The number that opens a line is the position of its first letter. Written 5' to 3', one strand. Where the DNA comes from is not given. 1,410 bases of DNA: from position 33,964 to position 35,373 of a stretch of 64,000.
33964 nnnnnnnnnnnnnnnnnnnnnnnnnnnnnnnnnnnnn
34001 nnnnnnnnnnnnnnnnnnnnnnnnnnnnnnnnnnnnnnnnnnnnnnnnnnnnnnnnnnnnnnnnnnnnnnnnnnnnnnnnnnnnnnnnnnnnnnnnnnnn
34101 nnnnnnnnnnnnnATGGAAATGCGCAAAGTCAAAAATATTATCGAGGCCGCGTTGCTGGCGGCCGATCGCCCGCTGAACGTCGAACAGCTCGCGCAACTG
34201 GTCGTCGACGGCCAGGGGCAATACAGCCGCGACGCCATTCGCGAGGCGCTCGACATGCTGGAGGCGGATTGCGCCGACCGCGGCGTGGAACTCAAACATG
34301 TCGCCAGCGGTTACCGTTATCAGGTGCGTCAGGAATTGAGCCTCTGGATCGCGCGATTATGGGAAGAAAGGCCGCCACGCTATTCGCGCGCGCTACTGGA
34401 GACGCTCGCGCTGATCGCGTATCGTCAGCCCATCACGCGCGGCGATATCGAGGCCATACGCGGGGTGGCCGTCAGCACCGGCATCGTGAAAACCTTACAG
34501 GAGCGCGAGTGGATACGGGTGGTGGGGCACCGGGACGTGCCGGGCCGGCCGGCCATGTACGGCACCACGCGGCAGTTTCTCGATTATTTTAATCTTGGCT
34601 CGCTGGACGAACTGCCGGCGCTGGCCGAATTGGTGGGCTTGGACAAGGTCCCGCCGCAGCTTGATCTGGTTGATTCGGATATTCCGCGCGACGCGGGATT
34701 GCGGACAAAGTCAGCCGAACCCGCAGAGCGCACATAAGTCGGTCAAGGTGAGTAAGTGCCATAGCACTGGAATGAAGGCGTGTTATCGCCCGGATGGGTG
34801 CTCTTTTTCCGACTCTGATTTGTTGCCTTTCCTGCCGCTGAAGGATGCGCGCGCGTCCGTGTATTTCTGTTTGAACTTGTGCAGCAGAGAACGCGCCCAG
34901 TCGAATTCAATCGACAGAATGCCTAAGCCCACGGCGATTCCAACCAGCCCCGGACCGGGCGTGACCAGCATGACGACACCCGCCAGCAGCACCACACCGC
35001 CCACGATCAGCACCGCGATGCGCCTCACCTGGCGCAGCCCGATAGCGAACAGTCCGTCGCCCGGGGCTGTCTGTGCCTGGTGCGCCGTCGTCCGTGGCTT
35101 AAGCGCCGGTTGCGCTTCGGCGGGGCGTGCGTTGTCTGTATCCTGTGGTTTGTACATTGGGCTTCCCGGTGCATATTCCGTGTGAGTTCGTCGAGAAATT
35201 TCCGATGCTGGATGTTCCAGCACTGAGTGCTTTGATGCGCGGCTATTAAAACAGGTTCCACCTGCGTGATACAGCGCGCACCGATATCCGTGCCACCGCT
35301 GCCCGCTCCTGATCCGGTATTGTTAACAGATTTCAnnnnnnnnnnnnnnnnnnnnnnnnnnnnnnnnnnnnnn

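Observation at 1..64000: Frameshifts hit only small or accessory genes and mostly sit at homopolymer runs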

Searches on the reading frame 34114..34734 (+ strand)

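Call 45: search_protein_families(library=pfam, proteins=[window:34114-34734:+], max_evalue=1)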
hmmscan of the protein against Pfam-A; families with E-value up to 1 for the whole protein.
window:34114-34734:+ (207 aa): 4 families
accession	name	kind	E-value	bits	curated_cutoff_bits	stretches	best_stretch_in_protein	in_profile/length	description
PF04079.22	SMC_ScpB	-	5.6e-54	182.5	27.4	1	9-169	2-159/160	Segregation and condensation complex subunit ScpB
PF07637.16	PSD5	-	0.14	13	34.2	0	92-115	3-26/62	Protein of unknown function (DUF1595)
PF02557.22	VanY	-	0.23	11.7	25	1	39-78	5-42/132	D-alanyl-D-alanine carboxypeptidase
PF25521.1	HTH_TANC1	-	0.3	11.3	27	1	4-50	9-56/154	TANC1-like, winged helix-turn-helix domain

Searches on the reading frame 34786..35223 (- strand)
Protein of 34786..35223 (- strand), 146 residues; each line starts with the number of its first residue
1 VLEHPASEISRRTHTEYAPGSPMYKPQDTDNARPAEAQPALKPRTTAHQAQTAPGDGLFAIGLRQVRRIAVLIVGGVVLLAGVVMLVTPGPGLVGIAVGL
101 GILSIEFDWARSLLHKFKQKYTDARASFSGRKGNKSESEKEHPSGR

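Call 45: search_protein_families(library=pfam, proteins=[window:34786-35223:-], max_evalue=1)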
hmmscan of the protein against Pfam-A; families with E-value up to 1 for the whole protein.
window:34786-35223:- (146 aa): 2 families
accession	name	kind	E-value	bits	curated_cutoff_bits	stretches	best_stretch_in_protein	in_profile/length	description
PF09656.15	PGPGW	-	1.2e-18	66.8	23.3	1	68-120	1-53/53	Putative transmembrane protein (PGPGW)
PF11239.13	DUF3040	-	0.79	10.4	24.7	0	63-102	43-81/84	Protein of unknown function (DUF3040)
